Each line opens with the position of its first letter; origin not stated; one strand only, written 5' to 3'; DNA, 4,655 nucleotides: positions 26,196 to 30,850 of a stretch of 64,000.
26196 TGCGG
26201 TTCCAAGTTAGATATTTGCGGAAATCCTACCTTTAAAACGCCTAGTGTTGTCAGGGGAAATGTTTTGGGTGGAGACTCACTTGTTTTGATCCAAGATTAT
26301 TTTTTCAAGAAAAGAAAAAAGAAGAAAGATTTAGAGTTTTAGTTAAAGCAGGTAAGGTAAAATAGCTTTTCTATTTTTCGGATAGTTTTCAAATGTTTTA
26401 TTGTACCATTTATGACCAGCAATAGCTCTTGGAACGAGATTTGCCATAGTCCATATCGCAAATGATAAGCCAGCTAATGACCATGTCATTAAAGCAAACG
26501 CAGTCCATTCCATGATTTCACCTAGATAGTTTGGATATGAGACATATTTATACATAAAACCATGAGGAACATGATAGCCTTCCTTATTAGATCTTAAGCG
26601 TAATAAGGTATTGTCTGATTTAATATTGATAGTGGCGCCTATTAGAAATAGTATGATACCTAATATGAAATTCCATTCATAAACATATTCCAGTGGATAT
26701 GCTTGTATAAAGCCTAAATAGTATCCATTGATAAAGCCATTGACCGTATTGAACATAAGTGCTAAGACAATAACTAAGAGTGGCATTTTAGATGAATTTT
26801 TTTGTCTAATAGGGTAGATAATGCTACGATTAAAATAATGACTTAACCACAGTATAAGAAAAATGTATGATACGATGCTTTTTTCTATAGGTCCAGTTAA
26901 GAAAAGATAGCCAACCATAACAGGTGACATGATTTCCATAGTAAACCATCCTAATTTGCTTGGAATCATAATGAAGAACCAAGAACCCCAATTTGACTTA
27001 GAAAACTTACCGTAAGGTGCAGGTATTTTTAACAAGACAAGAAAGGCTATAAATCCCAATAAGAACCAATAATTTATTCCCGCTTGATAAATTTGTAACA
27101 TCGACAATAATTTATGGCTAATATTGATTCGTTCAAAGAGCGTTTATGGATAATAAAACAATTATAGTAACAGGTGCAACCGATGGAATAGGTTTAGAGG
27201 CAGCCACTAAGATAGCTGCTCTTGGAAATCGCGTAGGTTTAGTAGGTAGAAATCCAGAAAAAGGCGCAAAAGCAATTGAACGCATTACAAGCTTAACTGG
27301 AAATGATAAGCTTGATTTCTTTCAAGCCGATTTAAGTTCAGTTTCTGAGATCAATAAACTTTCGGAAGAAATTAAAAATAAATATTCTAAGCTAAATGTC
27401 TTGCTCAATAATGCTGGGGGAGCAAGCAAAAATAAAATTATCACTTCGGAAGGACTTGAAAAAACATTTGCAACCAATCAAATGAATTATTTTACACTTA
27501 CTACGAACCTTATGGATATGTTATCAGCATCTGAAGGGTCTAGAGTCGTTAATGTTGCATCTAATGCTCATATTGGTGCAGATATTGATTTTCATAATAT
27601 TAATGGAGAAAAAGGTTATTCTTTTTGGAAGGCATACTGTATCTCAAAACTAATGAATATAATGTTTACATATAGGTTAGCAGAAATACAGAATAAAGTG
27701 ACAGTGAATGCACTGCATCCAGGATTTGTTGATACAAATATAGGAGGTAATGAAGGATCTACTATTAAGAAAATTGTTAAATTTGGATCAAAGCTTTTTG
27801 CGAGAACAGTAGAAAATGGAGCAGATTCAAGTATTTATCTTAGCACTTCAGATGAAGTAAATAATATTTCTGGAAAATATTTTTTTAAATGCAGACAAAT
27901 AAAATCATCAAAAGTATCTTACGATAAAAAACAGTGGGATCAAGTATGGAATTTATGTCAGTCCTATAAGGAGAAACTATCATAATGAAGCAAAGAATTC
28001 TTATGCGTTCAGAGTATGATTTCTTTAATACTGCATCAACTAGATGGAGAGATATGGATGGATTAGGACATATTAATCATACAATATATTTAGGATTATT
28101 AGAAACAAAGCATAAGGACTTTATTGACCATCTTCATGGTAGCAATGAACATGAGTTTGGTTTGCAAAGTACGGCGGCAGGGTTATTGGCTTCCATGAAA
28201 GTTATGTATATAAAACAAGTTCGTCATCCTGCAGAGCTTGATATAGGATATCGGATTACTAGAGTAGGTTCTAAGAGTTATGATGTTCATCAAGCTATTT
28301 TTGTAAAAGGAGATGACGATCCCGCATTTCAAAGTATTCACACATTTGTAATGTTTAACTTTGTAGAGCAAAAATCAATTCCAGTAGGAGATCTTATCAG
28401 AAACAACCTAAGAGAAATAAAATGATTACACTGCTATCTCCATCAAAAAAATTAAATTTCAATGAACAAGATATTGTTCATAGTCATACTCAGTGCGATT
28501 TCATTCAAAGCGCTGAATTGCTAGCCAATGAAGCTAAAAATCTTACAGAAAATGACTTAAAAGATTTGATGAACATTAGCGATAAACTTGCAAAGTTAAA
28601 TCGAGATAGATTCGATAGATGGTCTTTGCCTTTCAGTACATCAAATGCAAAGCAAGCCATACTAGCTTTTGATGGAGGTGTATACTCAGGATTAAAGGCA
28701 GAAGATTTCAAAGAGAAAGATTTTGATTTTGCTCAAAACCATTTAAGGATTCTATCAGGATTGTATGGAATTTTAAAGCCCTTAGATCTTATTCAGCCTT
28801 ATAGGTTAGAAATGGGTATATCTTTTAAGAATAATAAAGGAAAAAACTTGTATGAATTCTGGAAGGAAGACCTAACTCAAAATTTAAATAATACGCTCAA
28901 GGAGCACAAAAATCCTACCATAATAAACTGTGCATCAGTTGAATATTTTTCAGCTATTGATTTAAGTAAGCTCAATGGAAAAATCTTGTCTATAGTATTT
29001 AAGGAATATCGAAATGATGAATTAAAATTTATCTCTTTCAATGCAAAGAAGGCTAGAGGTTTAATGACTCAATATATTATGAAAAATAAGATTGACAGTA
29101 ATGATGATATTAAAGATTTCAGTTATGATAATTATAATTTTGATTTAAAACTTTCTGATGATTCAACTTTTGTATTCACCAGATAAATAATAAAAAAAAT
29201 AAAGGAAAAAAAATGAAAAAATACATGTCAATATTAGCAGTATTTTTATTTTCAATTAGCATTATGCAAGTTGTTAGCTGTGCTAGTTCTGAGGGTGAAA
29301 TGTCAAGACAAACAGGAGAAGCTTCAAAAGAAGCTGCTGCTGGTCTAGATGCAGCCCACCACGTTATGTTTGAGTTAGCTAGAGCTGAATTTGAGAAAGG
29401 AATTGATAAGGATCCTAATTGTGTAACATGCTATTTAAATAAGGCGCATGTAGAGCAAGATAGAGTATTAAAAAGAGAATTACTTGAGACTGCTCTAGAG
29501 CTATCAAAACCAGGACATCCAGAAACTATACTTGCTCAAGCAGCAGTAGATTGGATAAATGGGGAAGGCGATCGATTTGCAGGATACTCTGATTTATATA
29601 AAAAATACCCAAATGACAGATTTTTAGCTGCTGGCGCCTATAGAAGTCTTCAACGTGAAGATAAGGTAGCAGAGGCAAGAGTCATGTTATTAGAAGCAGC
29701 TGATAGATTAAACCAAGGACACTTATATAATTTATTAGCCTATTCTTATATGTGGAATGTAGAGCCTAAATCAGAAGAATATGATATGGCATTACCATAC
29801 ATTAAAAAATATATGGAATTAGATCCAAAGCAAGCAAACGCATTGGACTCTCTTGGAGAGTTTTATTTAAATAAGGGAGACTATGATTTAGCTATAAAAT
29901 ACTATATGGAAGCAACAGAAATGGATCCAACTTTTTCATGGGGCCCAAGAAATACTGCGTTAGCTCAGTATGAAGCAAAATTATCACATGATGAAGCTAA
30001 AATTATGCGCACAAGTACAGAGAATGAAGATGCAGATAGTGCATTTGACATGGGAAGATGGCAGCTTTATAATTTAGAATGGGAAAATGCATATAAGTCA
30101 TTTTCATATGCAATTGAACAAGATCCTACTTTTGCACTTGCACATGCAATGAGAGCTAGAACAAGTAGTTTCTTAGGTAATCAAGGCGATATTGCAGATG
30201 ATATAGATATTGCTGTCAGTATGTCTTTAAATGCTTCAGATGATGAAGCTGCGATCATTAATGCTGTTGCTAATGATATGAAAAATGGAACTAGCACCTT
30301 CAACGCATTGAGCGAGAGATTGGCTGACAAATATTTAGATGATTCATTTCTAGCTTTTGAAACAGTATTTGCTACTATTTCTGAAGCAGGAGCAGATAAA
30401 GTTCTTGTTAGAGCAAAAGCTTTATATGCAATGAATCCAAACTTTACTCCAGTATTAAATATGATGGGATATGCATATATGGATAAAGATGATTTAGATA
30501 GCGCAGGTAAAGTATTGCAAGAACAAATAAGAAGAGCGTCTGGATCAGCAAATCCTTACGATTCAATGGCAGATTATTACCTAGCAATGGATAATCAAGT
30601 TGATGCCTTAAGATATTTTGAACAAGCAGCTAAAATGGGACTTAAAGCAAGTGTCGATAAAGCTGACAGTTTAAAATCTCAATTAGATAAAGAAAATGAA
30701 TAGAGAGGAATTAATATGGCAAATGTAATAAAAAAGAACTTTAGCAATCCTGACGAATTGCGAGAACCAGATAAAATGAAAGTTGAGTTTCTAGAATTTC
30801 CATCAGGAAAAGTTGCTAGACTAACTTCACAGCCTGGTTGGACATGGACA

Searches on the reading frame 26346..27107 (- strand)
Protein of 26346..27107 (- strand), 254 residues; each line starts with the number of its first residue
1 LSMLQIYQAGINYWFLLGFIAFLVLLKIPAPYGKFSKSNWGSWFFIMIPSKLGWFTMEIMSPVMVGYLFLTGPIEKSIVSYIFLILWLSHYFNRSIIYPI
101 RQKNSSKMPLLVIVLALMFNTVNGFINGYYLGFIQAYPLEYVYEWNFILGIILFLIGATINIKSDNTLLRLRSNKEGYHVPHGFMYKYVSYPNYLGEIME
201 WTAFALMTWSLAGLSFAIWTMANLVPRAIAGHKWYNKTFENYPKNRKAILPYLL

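Call 4: search_protein_families(library=ncbifam, proteins=[window:26346-27107:-])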
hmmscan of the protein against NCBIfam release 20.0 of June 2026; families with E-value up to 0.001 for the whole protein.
window:26346-27107:- (254 aa): 0 families

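Call 50: search_protein_families(library=pfam, proteins=[window:26346-27107:-])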
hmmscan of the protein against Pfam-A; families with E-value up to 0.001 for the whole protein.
window:26346-27107:- (254 aa): 3 families
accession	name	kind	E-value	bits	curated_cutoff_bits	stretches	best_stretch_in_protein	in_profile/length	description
PF02544.21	Steroid_dh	-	1.6e-51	174.7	22.6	1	107-254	2-150/150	3-oxo-5-alpha-steroid 4-dehydrogenase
PF06966.17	DUF1295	-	2.4e-07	30.9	20.4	1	142-212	116-187/235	Protein of unknown function (DUF1295)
PF04191.18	PEMT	-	1.5e-05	25.8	25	1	145-236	1-99/105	Phospholipid methyltransferase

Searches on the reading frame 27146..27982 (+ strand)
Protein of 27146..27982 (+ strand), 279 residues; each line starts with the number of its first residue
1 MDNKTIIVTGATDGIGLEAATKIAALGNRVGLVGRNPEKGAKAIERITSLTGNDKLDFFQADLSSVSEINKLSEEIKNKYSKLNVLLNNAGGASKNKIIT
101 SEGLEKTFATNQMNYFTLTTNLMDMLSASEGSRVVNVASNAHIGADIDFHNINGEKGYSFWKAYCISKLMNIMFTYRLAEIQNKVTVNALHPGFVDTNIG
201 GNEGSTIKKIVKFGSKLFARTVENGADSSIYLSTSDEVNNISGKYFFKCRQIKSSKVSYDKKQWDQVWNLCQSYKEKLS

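Call 4: search_protein_families(library=ncbifam, proteins=[window:27146-27982:+])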
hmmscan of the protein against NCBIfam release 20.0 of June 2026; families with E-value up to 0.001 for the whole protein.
window:27146-27982:+ (279 aa): 209 families (the best 25 are shown)
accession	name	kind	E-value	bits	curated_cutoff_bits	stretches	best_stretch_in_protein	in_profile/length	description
NF004846.0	PRK06197.1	subfamily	1.1e-54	185.7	268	1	4-271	17-296/306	oxidoreductase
NF004845.0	PRK06196.1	subfamily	7.6e-40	137.2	414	1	3-254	29-282/320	oxidoreductase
NF004513.0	PRK05854.1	subfamily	1.6e-38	132.5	282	1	3-200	15-216/314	SDR family oxidoreductase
NF005559.1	PRK07231.1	subfamily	8.2e-28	97.6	215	1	2-200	3-191/249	glucose 1-dehydrogenase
NF005672.0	PRK07454.1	equivalog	2.7e-24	85.7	234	1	3-200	6-193/241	SDR family oxidoreductase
NF052558.1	MBtsdlDhBudC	equivalog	8e-23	81.3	270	1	2-217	2-204/250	meso-2,3-butanediol dehydrogenase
NF005067.0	PRK06484.1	equivalog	1.6e-22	79.8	713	1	3-199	9-195/524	short chain dehydrogenase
NF009466.0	PRK12826.1-2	subfamily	1.7e-22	80.1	222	1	2-244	2-236/248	3-oxoacyl-ACP reductase FabG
NF004847.0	PRK06198.1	subfamily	1.7e-22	79.9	240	1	2-198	6-194/269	oxidoreductase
NF006693.0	PRK09242.1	equivalog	4.2e-22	78.5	328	1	2-198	9-197/258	SDR family oxidoreductase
NF009468.0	PRK12826.1-4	equivalog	8.5e-22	78.1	318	1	2-208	6-203/256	SDR family oxidoreductase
NF006509.0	PRK08945.1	equivalog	9e-22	77.4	269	1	2-198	12-202/248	YciK family oxidoreductase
NF009093.0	PRK12429.1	subfamily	1.7e-21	76.7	258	1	1-199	3-191/259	3-hydroxybutyrate dehydrogenase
NF005309.0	PRK06841.1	subfamily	1.3e-20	74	286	1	2-243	14-243/255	GolD/DthD family dehydrogenase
NF052562.1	RADHDNL4305835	equivalog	3.8e-20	72.4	400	1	1-199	5-195/252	NADP-dependent (R)-specific alcohol dehydrogenase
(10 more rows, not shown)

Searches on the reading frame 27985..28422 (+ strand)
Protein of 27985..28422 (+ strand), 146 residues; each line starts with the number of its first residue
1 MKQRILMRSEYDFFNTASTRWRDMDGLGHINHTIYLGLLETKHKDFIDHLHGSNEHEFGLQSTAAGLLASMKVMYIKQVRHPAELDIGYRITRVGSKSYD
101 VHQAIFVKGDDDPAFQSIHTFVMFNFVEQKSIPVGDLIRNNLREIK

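Call 52: search_protein_families(library=pfam, proteins=[window:27985-28422:+], max_evalue=0.01)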
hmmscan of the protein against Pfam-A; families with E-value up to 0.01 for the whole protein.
window:27985-28422:+ (146 aa): 3 families
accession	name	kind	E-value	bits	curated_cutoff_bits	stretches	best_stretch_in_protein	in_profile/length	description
PF13279.12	4HBT_2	-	6.3e-10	40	25.5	1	20-136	2-116/122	Thioesterase-like superfamily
PF20791.3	Acyl-ACP_TE_C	-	7.3e-05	23.3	21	1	12-49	7-45/101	Acyl-ACP thioesterase C-terminal domain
PF03061.28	4HBT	-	0.00034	21.3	20.6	1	28-112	2-77/79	Thioesterase superfamily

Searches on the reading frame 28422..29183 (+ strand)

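Call 52: search_protein_families(library=pfam, proteins=[window:28422-29183:+], max_evalue=0.01)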
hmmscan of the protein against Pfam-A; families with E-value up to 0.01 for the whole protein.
window:28422-29183:+ (254 aa): 2 families
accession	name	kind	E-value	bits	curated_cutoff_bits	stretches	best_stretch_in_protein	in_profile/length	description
PF03883.20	H2O2_YaaD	-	7.6e-84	281.3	29.6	1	1-241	1-233/236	Peroxide stress protein YaaA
PF21818.3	DUF6884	-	3.8e-05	24.3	30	1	105-180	37-107/135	Family of unknown function (DUF6884)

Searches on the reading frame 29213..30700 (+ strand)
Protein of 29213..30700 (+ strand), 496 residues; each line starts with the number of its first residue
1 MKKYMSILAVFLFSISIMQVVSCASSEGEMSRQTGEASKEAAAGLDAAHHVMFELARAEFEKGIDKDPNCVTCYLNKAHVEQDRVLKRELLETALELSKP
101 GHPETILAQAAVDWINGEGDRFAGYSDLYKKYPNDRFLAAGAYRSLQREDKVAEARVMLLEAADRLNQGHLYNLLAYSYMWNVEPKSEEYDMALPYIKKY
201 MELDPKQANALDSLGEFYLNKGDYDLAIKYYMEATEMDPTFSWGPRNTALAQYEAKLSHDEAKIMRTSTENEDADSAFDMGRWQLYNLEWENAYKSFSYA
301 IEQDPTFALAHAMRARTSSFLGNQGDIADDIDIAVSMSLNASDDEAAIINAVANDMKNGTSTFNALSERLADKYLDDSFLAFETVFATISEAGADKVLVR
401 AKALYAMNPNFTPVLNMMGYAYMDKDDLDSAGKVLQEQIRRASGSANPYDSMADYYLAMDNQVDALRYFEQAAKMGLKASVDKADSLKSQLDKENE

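Call 62: search_protein_families(library=pfam, proteins=[window:29213-30700:+], max_evalue=0.00001)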
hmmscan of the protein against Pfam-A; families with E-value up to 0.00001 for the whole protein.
window:29213-30700:+ (496 aa): 9 families
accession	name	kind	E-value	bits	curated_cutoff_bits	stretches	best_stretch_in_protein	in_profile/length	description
PF13431.12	TPR_17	-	2.4e-14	52.8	24.4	0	197-228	2-33/34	Tetratricopeptide repeat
PF13181.12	TPR_8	-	4.2e-13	48.8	25.7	1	209-240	2-33/34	Tetratricopeptide repeat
PF07719.23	TPR_2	-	1.8e-12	46.8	27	0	208-240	1-33/34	Tetratricopeptide repeat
PF13424.12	TPR_12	-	1.4e-09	38.4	30.1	0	201-238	38-75/77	Tetratricopeptide repeat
PF00515.34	TPR_1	-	4e-08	33.2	27.8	1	214-241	7-34/34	Tetratricopeptide repeat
PF14559.12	TPR_19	-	4.9e-08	33.6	25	0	187-239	4-56/68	Tetratricopeptide repeat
PF13176.12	TPR_7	-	2.8e-07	30.5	27.9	0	210-240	1-33/36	Tetratricopeptide repeat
PF13428.12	TPR_14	-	3.2e-07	30.8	23.5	0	209-240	2-33/44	Tetratricopeptide repeat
PF13414.12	TPR_11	-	5.8e-06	26.3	26.8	0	218-241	4-27/42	TPR repeat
